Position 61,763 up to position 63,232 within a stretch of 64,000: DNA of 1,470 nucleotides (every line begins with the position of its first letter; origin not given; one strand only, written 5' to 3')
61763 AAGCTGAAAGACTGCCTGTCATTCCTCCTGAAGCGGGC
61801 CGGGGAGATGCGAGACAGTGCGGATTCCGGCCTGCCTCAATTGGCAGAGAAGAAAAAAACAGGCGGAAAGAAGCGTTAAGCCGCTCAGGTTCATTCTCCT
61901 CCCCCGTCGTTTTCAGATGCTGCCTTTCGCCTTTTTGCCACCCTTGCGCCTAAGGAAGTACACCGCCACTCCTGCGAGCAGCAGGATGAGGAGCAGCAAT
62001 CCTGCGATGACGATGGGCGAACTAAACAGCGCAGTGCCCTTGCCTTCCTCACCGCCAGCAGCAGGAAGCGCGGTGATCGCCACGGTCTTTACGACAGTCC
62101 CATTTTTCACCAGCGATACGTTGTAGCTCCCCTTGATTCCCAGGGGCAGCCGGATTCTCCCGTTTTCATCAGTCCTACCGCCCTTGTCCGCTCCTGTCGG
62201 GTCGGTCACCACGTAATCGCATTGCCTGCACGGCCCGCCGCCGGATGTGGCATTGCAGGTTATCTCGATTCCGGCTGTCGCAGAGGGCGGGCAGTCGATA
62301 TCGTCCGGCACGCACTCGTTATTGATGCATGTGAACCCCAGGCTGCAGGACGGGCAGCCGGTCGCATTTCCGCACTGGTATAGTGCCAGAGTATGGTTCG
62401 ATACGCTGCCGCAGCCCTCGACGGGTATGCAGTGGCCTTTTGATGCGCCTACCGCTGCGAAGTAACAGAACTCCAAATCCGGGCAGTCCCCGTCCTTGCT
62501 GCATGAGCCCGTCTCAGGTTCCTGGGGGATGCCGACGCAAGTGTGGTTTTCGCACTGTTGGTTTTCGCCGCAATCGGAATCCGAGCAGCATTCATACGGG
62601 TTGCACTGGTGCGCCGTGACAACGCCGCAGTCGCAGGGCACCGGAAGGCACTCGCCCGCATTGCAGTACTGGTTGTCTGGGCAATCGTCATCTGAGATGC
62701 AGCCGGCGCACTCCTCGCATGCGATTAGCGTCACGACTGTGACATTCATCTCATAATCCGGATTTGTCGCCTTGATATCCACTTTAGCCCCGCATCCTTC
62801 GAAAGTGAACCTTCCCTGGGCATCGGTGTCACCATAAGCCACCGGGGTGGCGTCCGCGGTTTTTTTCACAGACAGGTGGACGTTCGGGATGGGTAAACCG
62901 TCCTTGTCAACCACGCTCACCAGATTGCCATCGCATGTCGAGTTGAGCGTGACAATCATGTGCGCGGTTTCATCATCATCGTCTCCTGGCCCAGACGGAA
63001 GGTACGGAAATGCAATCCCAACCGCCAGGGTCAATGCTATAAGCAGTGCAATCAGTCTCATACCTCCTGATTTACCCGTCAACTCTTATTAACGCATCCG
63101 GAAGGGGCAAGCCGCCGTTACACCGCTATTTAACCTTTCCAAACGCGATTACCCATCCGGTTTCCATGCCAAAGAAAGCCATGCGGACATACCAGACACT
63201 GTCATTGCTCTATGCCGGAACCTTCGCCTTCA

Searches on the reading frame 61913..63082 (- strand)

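Call 14: search_protein_families(library=ncbifam, proteins=[window:61913-63082:-], max_evalue=0.00001)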
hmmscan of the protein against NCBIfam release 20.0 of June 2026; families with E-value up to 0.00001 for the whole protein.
window:61913-63082:- (389 aa): 0 families

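Call 40: search_protein_families(library=pfam, proteins=[window:61913-63082:-], max_evalue=0.001)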
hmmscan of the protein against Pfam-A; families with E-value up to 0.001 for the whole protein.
window:61913-63082:- (389 aa): 1 family
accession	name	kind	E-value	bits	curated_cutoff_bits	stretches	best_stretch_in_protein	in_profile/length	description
PF13620.12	CarboxypepD_reg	-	4.2e-09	37.1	32.3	1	56-118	5-68/82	Carboxypeptidase regulatory-like domain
